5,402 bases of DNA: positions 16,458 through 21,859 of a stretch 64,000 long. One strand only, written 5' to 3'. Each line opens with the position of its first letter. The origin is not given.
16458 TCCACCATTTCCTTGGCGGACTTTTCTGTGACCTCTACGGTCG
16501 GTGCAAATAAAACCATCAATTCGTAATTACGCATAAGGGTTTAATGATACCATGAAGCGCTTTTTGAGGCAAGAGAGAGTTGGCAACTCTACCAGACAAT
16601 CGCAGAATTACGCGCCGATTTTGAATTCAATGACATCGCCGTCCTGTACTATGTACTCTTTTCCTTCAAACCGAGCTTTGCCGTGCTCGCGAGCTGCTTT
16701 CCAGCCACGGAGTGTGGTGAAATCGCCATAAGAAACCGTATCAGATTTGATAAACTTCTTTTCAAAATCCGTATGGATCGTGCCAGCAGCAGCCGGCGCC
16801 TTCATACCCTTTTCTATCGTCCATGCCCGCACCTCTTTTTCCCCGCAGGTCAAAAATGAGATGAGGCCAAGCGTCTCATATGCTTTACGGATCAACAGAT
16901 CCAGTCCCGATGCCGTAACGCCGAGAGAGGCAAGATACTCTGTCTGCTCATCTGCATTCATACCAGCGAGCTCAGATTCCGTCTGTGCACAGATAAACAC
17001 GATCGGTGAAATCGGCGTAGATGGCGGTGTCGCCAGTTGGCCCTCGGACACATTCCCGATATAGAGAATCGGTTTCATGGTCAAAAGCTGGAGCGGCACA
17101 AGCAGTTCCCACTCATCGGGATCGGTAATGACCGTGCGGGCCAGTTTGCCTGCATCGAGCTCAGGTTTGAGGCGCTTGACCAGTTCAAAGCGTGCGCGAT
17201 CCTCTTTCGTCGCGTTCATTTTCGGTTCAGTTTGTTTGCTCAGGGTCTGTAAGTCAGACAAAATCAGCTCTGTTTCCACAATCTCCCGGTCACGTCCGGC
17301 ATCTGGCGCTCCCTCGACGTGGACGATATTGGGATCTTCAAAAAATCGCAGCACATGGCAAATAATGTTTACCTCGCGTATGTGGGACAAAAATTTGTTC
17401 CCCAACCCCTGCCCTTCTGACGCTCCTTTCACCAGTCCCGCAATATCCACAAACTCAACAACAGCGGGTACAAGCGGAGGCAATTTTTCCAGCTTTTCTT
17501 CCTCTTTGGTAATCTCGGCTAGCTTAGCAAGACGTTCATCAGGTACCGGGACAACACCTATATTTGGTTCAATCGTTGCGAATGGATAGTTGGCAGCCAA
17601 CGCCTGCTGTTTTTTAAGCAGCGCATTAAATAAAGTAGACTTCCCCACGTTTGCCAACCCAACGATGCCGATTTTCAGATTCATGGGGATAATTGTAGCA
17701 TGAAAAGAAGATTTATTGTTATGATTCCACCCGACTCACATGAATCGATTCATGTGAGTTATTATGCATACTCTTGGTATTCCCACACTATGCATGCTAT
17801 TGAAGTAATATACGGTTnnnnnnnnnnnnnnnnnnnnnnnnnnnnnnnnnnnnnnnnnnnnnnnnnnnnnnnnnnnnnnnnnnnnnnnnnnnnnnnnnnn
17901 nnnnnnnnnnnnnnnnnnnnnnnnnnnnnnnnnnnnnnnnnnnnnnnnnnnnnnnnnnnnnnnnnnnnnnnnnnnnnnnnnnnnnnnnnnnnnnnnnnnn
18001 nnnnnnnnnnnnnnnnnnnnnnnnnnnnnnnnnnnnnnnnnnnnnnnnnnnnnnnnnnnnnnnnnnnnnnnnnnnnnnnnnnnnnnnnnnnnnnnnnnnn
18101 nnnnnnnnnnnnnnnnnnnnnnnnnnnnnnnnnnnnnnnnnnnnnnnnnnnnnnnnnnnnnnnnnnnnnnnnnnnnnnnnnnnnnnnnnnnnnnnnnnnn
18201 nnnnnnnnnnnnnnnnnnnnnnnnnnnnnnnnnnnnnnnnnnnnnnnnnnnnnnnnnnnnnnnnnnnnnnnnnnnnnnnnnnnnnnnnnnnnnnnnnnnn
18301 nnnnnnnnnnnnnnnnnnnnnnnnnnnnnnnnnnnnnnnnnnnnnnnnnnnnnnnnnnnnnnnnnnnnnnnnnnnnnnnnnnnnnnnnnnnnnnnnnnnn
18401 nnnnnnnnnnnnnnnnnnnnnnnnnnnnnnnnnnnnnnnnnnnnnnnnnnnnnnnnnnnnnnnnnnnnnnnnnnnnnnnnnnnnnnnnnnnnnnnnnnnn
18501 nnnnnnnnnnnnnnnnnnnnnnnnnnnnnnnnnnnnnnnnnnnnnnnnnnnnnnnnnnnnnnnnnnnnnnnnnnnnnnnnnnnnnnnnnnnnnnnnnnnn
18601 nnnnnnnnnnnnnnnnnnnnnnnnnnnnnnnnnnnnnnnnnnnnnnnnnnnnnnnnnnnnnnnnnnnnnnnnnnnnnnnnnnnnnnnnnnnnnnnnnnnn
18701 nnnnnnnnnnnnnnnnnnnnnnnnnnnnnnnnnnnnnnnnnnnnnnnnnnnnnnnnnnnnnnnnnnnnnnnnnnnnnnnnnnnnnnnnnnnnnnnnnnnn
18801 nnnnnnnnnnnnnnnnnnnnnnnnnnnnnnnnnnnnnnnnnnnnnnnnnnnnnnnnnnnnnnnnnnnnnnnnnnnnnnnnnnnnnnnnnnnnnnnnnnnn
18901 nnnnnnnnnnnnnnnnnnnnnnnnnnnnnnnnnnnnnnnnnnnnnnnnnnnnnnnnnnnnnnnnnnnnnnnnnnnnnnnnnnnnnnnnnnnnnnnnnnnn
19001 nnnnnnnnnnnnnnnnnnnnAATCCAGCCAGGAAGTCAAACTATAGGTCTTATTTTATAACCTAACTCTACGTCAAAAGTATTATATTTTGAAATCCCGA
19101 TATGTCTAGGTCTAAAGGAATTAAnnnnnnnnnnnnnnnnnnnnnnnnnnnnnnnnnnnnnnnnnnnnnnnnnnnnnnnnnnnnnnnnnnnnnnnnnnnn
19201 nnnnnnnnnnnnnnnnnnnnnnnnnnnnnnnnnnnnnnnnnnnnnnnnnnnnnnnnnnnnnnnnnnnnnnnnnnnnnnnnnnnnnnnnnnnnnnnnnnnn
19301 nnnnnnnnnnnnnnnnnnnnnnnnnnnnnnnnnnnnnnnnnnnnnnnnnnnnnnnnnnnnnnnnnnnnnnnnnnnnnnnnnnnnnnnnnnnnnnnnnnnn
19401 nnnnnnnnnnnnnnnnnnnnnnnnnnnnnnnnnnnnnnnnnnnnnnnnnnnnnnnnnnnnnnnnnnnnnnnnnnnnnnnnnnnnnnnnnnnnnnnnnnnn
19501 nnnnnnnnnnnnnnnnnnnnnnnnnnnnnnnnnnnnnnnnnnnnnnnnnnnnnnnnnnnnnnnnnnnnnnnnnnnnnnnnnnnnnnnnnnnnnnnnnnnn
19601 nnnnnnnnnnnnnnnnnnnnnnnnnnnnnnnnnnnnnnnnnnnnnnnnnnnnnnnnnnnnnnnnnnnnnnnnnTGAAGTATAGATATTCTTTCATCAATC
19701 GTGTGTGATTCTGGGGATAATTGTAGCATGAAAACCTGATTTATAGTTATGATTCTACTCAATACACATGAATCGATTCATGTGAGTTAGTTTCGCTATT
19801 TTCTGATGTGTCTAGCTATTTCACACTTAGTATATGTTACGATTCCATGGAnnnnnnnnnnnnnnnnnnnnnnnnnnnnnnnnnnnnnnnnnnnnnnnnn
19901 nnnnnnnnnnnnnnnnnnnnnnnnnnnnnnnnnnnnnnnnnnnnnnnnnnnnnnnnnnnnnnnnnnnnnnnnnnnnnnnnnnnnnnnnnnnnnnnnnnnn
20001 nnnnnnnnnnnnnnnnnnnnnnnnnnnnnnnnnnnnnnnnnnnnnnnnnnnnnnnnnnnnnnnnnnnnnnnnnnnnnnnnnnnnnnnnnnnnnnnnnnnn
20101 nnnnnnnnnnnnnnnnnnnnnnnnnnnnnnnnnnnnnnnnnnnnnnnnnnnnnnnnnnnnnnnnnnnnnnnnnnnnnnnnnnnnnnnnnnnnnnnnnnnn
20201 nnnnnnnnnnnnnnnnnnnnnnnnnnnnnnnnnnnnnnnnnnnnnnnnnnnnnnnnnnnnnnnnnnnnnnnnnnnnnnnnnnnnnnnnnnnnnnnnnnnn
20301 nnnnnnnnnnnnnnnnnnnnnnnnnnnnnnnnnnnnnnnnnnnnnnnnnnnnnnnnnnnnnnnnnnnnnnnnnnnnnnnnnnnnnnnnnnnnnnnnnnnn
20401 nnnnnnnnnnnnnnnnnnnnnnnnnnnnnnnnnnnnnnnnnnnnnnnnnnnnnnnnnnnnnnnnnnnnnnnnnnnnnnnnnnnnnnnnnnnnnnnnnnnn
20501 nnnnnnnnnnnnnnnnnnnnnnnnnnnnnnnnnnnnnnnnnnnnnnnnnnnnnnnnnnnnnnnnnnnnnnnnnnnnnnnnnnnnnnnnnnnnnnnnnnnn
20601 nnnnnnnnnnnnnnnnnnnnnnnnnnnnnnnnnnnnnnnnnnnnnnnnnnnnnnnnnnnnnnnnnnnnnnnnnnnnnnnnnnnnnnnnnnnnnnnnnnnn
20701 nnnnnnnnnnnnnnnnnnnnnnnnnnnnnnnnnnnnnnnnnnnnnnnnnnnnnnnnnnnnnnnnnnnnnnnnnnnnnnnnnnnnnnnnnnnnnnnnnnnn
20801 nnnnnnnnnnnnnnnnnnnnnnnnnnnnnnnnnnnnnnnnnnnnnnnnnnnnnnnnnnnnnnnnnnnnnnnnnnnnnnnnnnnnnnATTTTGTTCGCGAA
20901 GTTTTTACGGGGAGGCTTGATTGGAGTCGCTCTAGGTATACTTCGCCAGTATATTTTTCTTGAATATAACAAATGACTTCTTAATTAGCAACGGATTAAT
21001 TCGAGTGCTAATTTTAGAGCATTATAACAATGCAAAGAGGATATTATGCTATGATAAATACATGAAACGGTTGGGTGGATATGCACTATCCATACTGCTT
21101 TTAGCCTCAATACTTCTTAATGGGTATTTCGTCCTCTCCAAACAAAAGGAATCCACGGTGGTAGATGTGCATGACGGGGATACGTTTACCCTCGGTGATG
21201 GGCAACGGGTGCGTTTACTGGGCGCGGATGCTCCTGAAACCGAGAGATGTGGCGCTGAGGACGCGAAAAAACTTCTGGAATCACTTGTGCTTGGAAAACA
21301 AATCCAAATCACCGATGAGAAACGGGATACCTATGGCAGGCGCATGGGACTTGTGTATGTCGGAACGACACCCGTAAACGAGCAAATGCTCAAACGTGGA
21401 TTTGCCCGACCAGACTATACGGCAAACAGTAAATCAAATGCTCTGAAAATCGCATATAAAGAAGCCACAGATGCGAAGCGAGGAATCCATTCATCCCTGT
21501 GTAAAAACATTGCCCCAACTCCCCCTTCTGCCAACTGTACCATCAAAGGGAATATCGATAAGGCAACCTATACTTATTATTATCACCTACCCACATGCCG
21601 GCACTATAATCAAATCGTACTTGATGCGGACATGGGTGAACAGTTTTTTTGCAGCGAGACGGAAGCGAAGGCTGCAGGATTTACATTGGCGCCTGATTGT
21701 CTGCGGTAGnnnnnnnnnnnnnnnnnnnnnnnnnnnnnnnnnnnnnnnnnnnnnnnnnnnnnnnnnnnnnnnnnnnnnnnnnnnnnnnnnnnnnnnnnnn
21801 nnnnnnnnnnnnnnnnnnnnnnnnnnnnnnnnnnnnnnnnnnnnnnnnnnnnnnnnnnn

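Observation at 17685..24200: AT-rich accessory island with a SIR2_2-like protein, an SNase nuclease, methyltransferases and unknowns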

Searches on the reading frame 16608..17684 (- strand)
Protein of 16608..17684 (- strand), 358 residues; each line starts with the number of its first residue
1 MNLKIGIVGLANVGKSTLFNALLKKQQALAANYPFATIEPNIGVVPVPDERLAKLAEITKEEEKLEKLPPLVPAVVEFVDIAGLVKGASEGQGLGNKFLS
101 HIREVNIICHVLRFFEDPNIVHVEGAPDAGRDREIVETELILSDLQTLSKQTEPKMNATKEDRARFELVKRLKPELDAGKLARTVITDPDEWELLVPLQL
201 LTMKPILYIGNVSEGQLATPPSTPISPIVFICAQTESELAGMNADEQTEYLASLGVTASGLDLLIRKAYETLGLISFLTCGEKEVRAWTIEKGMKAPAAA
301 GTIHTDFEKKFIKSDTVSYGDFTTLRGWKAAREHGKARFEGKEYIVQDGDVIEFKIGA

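Call 35: find_related_loci(query=window:16608-17684:-, collection=metagenome_contigs, flank=10000)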
Query window:16608-17684:- (358 aa) in metagenome_contigs; peptide patterns used: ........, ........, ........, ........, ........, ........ (x = any residue, [..] = any of these).
600 stretches matched a pattern (row limit reached: there are more); 568 encode a relative of the query (tblastn E <= 1e-3); the best 80 are kept; 80 distinct loci.
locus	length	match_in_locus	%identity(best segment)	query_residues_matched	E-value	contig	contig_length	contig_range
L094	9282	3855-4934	65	1-358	1e-154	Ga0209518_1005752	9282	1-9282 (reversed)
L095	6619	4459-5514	65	1-358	3e-152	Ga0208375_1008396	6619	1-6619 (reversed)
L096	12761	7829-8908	63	1-357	1e-143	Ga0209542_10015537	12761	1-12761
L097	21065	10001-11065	61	1-358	1e-140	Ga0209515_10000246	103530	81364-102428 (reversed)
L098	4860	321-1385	61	1-358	2e-140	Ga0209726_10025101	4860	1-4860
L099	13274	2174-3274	61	1-358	9e-132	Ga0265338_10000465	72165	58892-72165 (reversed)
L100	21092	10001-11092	58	1-358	1e-130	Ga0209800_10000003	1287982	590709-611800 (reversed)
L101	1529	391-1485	57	3-358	1e-138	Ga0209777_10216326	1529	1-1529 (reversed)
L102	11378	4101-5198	55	1-357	6e-127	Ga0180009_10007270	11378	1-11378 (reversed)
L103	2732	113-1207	58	3-358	1e-132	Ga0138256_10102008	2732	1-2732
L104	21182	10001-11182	55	1-358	2e-126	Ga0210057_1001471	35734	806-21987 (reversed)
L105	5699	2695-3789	57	1-357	1e-125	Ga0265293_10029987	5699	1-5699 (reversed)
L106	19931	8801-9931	56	1-358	2e-125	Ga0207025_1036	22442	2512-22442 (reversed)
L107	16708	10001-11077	56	1-358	6e-125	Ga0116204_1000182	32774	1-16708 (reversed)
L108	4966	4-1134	54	5-357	1e-124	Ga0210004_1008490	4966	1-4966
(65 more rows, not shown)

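Call 85: search_protein_families(library=pfam, proteins=[L094:2835-3815:+], max_evalue=0.01)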
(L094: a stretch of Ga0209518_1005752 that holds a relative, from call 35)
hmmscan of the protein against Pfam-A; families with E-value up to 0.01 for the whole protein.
L094:2835-3815:+ (326 aa): 0 families

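Call 86: search_protein_families(library=padloc, proteins=[L094:2835-3815:+], max_evalue=0.01)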
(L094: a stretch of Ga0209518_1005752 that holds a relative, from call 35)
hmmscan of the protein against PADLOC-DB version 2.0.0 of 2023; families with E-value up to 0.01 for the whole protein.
L094:2835-3815:+ (326 aa): 0 families

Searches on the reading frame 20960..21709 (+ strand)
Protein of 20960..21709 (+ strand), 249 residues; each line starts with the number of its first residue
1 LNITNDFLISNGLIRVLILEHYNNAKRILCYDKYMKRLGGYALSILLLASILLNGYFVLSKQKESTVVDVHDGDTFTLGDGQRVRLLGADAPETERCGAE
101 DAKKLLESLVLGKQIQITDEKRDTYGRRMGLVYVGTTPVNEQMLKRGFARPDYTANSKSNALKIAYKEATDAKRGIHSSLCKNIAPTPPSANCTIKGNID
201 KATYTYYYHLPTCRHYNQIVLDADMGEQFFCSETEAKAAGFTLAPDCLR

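Call 3: search_protein_families(library=pfam, proteins=[window:20960-21709:+], max_evalue=0.1)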
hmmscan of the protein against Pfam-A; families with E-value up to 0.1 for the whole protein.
window:20960-21709:+ (249 aa): 1 family
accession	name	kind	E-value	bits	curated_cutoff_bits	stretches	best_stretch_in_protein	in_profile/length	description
PF00565.23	SNase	-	4.7e-15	56.4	21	1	83-177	1-105/107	Staphylococcal nuclease homologue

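Call 4: search_protein_families(library=padloc, proteins=[window:20960-21709:+], max_evalue=0.1)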
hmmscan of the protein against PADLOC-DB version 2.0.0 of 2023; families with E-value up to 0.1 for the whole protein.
window:20960-21709:+ (249 aa): 1 family
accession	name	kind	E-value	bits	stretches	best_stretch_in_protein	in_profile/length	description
PDLC01096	C3a212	-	0.00019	18.7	1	59-185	42-184/279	SNc+LTD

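Call 20: search_protein_families(library=ncbifam, proteins=[window:20960-21709:+], max_evalue=0.1)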
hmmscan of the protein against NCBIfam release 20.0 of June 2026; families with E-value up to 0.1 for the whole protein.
window:20960-21709:+ (249 aa): 6 families
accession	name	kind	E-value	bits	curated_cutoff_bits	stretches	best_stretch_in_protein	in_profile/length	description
NF047969.1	CaNuclEcnA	equivalog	9.5e-10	38.6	180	2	118-176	89-147/151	calcium-activated nuclease EcnA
NF047694.1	TnucaseNucIStaph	equivalog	4.4e-09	36.1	250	1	63-176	45-173/175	thermonuclease NucI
NF051437.1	sunset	domain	2.2e-07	30.8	27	1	195-243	1-40/42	sunset domain-containing protein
NF051448.1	50S_L17_sunset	exception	0.00025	20.8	280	1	168-244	165-228/229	50S ribosomal protein L17, sunset domain variant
NF051449.1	50S_L4_sunset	exception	0.0064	16.3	385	1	162-242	214-285/285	50S ribosomal protein L4, sunset domain variant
NF051450.1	50S_L20_sunset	exception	0.023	14.9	375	1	160-244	135-210/219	50S ribosomal protein L20, sunset domain variant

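Call 21: search_protein_families(library=phrogs, proteins=[window:20960-21709:+], max_evalue=0.1)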
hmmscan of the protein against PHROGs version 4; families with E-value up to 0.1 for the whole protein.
window:20960-21709:+ (249 aa): 6 families
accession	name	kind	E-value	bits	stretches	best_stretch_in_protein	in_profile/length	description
phrog_452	-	DNA, RNA and nucleotide metabolism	1.3e-15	58.7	1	66-161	72-186/201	endonuclease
phrog_8809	-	unknown function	4.3e-15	54.8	1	55-186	1091-1237/2317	-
phrog_20876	-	DNA, RNA and nucleotide metabolism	1.5e-12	48.2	1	65-170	168-292/395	nuclease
phrog_18798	-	unknown function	1.8e-06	29.2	1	65-132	7-83/124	-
phrog_21287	-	moron, auxiliary metabolic gene and host takeover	0.0048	17.5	1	193-242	106-153/157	membrane associated protein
phrog_31096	-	unknown function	0.054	14.8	0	129-165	18-54/82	-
